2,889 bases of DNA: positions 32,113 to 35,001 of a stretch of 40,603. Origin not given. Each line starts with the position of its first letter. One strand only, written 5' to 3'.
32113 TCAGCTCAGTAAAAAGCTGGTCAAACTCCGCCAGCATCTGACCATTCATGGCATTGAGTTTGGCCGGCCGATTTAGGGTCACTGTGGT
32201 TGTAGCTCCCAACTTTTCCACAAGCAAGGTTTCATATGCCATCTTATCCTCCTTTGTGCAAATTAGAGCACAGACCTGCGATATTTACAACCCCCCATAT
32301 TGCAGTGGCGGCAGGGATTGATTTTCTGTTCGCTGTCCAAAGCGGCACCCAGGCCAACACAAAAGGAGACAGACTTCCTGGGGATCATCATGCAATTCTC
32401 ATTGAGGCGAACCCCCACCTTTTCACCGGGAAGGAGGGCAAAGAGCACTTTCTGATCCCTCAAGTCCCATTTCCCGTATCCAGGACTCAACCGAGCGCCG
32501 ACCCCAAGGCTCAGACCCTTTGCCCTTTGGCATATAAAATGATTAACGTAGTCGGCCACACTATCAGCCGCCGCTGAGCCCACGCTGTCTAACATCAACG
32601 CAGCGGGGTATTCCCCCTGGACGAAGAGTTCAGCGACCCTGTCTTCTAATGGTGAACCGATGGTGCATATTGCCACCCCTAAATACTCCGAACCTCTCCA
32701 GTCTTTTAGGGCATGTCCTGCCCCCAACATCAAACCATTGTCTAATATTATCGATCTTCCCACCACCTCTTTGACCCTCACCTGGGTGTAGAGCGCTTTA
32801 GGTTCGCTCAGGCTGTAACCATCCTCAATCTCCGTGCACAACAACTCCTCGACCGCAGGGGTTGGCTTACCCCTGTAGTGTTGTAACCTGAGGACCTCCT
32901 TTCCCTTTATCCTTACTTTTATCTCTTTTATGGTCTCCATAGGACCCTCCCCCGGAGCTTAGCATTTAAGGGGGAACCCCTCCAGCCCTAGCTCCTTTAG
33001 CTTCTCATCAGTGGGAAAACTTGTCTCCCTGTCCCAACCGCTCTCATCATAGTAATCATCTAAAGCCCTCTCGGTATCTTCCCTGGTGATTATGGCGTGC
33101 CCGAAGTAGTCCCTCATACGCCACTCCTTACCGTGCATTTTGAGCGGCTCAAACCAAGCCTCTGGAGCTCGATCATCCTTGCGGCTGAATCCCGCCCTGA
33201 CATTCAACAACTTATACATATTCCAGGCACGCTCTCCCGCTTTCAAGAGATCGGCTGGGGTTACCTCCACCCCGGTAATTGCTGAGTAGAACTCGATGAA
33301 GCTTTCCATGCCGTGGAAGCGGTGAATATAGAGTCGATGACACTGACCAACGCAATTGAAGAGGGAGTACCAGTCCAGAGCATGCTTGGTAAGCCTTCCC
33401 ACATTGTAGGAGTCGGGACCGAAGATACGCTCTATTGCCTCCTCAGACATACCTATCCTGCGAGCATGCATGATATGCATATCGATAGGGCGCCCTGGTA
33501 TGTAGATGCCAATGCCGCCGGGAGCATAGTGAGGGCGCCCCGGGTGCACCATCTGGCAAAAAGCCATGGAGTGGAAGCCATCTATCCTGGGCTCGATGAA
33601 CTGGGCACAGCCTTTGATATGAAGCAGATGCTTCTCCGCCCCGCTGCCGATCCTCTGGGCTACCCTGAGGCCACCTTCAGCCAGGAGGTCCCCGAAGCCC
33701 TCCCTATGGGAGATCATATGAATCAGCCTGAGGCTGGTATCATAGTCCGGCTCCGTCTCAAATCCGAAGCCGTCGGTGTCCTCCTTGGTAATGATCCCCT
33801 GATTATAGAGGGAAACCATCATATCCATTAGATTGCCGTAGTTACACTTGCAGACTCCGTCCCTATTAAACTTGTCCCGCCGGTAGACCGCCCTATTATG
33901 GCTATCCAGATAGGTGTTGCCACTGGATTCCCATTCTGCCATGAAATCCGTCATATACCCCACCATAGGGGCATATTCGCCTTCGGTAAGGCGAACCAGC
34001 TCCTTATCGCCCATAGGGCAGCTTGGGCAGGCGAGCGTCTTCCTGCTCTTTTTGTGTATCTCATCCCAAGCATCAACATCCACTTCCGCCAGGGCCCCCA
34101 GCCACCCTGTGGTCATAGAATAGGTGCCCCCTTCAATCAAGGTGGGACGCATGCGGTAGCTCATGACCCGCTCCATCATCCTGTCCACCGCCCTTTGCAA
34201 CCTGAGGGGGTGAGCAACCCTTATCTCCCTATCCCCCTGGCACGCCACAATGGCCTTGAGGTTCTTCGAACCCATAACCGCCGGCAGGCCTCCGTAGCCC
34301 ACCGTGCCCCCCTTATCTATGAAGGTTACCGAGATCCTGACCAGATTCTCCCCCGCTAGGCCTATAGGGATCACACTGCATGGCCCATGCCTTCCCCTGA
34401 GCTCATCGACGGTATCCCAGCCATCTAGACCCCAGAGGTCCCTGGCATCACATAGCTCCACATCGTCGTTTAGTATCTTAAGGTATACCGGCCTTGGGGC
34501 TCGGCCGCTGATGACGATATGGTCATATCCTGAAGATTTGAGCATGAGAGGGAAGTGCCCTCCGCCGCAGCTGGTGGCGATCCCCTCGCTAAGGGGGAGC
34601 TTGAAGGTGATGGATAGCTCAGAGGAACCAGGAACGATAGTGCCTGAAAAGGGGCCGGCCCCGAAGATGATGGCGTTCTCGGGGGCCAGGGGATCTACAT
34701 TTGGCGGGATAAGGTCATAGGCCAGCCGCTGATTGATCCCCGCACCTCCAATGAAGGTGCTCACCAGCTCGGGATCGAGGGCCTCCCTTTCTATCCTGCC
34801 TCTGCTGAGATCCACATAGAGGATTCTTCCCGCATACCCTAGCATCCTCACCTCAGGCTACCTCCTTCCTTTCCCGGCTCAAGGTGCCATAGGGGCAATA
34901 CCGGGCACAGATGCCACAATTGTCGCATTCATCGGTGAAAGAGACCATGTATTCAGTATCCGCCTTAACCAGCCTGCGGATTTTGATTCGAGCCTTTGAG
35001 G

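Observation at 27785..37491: Operon joining two AOR paralogs, a flavoprotein-ferredoxin fusion, a crotonase and a complete corrinoid methyl-transfer system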

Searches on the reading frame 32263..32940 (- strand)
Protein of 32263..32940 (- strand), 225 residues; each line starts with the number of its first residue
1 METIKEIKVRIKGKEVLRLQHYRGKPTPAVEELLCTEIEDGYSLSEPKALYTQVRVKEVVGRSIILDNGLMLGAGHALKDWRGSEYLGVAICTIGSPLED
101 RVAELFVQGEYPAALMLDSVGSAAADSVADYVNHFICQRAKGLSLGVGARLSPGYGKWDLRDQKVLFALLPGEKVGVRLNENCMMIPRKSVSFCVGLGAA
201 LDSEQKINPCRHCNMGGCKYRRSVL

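Call 3: search_protein_families(library=pfam, proteins=[window:32263-32940:-])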
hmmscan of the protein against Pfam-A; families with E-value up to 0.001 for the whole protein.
window:32263-32940:- (225 aa): 1 family
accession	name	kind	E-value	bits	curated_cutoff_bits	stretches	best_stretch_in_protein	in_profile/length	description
PF02965.22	Met_synt_B12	-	2.9e-07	30.6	25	1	84-192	120-243/273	Vitamin B12 dependent methionine synthase, activation domain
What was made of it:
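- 32263..32940 (-): Stand-alone MetH-activation-domain protein (225 aa), TM0269-like. Probable SAM-dependent reductive reactivation factor for the corrinoid protein. Met_synt_B12 30.6 bits (call 3).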

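Call 4: search_protein_families(library=ncbifam, proteins=[window:32263-32940:-])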
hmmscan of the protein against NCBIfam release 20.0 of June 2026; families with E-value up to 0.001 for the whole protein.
window:32263-32940:- (225 aa): 1 family
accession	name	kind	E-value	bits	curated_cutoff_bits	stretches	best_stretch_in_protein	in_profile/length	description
TIGR02082.1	metH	equivalog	1.8e-08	32.5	1010.85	1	84-192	1046-1168/1182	methionine synthase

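Call 40: search_solved_structures(query=window:32263-32940:-, max_evalue=1, show_alignments=2)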
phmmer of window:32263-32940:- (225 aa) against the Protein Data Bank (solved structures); distinct sequences matched with E-value up to 1: 4.
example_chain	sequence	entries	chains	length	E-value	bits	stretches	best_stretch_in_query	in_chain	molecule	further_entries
1j6r_A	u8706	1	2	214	1.5e-08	37.7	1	63-197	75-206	METHIONINE SYNTHASE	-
8ssc_A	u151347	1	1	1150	0.014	18.1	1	85-193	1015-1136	Methionine synthase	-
8ssd_A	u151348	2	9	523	0.015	18.1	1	85-193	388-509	Methionine synthase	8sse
8g3h_A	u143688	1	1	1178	0.057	16.2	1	86-194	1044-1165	Methionine synthase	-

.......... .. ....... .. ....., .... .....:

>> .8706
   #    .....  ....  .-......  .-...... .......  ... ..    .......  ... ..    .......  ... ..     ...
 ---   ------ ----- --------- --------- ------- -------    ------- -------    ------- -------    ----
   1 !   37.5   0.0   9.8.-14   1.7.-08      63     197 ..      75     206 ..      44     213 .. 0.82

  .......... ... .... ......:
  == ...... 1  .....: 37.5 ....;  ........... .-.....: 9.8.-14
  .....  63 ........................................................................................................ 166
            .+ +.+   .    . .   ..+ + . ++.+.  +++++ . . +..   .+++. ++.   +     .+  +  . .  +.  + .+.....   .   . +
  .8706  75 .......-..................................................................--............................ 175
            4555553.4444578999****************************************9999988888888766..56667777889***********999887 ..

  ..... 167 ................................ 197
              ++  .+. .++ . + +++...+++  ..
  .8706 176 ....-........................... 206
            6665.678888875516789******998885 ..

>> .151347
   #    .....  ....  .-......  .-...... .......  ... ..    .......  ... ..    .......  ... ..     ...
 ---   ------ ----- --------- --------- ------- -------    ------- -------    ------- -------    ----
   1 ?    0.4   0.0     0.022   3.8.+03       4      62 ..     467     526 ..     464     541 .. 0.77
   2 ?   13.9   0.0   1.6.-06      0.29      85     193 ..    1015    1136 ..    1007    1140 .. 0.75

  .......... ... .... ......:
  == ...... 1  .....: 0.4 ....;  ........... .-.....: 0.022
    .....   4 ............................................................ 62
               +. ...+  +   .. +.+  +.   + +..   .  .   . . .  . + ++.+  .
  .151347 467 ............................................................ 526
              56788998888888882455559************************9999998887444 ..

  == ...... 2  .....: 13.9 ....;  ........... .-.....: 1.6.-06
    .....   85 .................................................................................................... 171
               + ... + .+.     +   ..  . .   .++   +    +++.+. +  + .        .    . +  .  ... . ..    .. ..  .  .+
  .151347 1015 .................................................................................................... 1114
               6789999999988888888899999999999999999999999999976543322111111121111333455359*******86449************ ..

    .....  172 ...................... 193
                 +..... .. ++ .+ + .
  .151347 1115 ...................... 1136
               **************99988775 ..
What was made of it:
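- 32263..32940 (-): Best PDB hit is 1J6R (T. maritima) at 37.7 bits, with RxSPGYG aligned (call 40).
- On Three-component corrinoid methyltransferase system (MT-I / CP / MT-II / activator): A Met_synt_B12 protein is present instead (calls 3, 40).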

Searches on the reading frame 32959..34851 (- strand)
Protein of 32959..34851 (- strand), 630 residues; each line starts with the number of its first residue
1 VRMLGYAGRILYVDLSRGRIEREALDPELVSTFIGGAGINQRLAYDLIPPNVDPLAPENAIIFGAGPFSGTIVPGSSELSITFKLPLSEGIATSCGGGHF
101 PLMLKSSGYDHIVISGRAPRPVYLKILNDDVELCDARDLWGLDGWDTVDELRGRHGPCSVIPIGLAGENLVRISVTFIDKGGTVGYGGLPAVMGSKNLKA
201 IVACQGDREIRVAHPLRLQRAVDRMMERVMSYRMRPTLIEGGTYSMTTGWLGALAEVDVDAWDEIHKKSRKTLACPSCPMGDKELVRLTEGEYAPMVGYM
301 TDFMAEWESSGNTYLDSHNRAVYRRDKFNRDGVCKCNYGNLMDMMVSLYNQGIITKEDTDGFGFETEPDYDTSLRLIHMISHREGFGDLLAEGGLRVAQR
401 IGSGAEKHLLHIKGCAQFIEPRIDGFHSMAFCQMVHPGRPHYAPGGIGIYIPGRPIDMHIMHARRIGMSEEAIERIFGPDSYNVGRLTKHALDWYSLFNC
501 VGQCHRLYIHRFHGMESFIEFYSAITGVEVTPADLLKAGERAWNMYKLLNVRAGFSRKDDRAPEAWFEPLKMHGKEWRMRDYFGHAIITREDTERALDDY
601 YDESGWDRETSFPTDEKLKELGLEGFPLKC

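Call 3: search_protein_families(library=pfam, proteins=[window:32959-34851:-])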
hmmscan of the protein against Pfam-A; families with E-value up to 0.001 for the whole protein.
window:32959-34851:- (630 aa): 2 families
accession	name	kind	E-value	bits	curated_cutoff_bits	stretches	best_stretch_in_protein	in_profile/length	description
PF02730.20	AFOR_N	-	2e-63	214.2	29.8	1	8-203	1-196/199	Aldehyde ferredoxin oxidoreductase, N-terminal domain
PF01314.23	AFOR_C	-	1.1e-57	196.4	27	1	255-623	52-385/385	Aldehyde ferredoxin oxidoreductase, domains 2 & 3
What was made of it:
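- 32959..34851 (-): AOR-2: AOR/WOR-family pterin enzyme of an uncharacterised clade (630 aa). AFOR_N + AFOR_C (call 3).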

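Call 4: search_protein_families(library=ncbifam, proteins=[window:32959-34851:-])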
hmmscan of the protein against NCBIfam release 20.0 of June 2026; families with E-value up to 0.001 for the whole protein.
window:32959-34851:- (630 aa): 2 families
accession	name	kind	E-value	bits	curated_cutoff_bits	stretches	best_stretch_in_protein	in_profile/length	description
NF007354.0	PRK09849.1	equivalog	4.8e-62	210.5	868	2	3-230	5-231/703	aldehyde ferredoxin oxidoreductase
NF040818.1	GAPOR_Arch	equivalog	1e-12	47.2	1300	1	10-132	5-124/654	glyceraldehyde-3-phosphate:ferredoxin oxidoreductase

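Call 20: search_solved_structures(query=window:32959-34851:-, max_evalue=0.001)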
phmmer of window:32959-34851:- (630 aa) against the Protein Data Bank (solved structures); distinct sequences matched with E-value up to 0.001: 9.
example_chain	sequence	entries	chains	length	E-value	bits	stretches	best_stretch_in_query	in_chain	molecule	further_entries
9mqx_D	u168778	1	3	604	4.7e-56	193.7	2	3-403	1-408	Aldehyde:ferredoxin oxidoreductase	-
1aor_A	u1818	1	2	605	9.4e-54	186.1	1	3-626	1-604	ALDEHYDE FERREDOXIN OXIDOREDUCTASE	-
9g7j_A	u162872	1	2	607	3.5e-53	184.2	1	3-626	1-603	Aldehyde ferredoxin oxidoreductase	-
6x6u_A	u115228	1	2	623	7.8e-50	173.2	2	3-417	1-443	Formaldehyde:ferredoxin oxidoreductase wor5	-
6x1o_A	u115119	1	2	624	7.9e-50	173.2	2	3-417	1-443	Formaldehyde:ferredoxin oxidoreductase wor5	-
1b25_A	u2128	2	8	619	2.4e-49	171.6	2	3-231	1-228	PROTEIN (FORMALDEHYDE FERREDOXIN OXIDOREDUCTASE) | FORMALDEHYDE FERREDOXIN OXIDOREDUCTASE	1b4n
4z3w_A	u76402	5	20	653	9.1e-49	169.7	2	7-218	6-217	Benzoyl-CoA reductase, putative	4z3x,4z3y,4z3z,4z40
8c0z_A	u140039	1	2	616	1.3e-43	152.6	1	5-208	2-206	Aldehyde:ferredoxin oxidoreductase,tungsten-containing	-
9q1t_A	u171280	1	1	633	1.5e-42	149.2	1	4-231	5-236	Tungsten-dependent aldehyde oxidoreductase WOR83 from Haloferax volcanii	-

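Call 66: find_homologous_proteins(query=window:32959-34851:-, max_evalue=1e-30)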
Query window:32959-34851:- (630 aa): 6347 proteins with E <= 1e-30 among 8000 candidates; the best 120 are listed.
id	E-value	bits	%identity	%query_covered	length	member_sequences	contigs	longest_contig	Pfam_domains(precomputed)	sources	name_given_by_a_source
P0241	0.0e+0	1493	100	100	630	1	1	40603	PF02730.21,PF01314.24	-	-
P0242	0.0e+0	1222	82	99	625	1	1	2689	PF02730.21,PF01314.24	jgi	jgi:aldehyde:ferredoxin oxidoreductase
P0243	0.0e+0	1168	78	99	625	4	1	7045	PF02730.21,PF01314.24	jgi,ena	-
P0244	0.0e+0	1151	78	99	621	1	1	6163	PF02730.21,PF01314.24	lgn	-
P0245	0.0e+0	1061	72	99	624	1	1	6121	PF02730.21,PF01314.24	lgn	-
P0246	0.0e+0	1031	71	99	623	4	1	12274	PF02730.21,PF01314.24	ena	-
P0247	0.0e+0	1020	69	99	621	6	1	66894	PF02730.21,PF01314.24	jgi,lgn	-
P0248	0.0e+0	1014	68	99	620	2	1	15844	PF02730.21,PF01314.24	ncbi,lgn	-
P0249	6.2e-297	1005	68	99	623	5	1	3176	PF02730.21,PF01314.24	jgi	-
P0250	3.0e-296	1002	69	99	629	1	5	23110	PF02730.21,PF01314.24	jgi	-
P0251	1.8e-294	997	69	99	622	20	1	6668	PF02730.21,PF01314.24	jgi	-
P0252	7.9e-294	994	68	99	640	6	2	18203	PF02730.21,PF01314.24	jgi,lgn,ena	-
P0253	1.3e-291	987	67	99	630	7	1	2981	PF02730.21,PF01314.24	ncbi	-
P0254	3.5e-291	986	67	99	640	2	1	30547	PF02730.21,PF01314.24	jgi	jgi:aldehyde:ferredoxin oxidoreductase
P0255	6.5e-289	978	67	99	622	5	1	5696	PF02730.21,PF01314.24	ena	-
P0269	1.8e-261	887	62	99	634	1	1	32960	PF02730.21,PF01314.24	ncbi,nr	ncbi:MAG: aldehyde ferredoxin oxidoreductase N-terminal domain-containing protein [Thermodesulfobact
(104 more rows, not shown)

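Call 68: find_encoding_contigs(protein=P0269, flank=10000, max_places=2)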
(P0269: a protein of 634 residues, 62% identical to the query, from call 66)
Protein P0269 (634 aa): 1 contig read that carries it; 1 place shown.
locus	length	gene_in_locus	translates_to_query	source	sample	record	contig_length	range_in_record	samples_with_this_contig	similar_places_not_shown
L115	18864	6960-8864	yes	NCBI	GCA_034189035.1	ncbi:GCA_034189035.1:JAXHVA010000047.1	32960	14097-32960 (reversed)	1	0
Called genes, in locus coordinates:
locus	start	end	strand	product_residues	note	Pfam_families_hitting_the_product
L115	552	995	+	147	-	PF04343:DUF488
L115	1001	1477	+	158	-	-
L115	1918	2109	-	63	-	-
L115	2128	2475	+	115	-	-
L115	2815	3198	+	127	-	PF02537:CRCB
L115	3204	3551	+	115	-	PF02641:DUF190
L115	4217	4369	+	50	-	-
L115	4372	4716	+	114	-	PF02452:PemK_toxin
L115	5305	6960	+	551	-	PF14691:Fer4_20, PF01946:Thi4, PF00890:FAD_binding_2 (weak), PF01266:DAO (weak), PF07992:Pyr_redox_2, PF13450:NAD_binding_8, PF00037:Fer4 (weak), PF12837:Fer4_6 (weak)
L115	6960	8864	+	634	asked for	PF02730:AFOR_N, PF01314:AFOR_C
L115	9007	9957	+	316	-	PF05448:AXE1 (faint), PF02129:Peptidase_S15, PF20434:BD-FAE (faint), PF00561:Abhydrolase_1 (weak), PF12146:Hydrolase_4, PF12697:Abhydrolase_6 (weak)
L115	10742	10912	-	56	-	-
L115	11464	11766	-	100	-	PF03150:CCP_MauG (faint)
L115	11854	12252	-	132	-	PF03150:CCP_MauG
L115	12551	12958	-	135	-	PF06935:DUF1284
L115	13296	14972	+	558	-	PF02690:Na_Pi_cotrans, PF01895:PhoU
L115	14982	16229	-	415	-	PF16491:Peptidase_M48_N, PF01435:Peptidase_M48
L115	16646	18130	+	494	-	PF01590:GAF, PF13185:GAF_2, PF13492:GAF_3, PF00211:Guanylate_cyc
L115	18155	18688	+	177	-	PF04608:PgpA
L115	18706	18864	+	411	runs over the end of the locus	PF00994:MoCF_biosynth, PF18146:CinA_KH, PF02464:CinA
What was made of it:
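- The pair also occurs alone (call 68), so the eight-gene form is a local composite. The pair also occurs alone next to a hydrolase (call 68), which looks like a general oxidoreductase.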
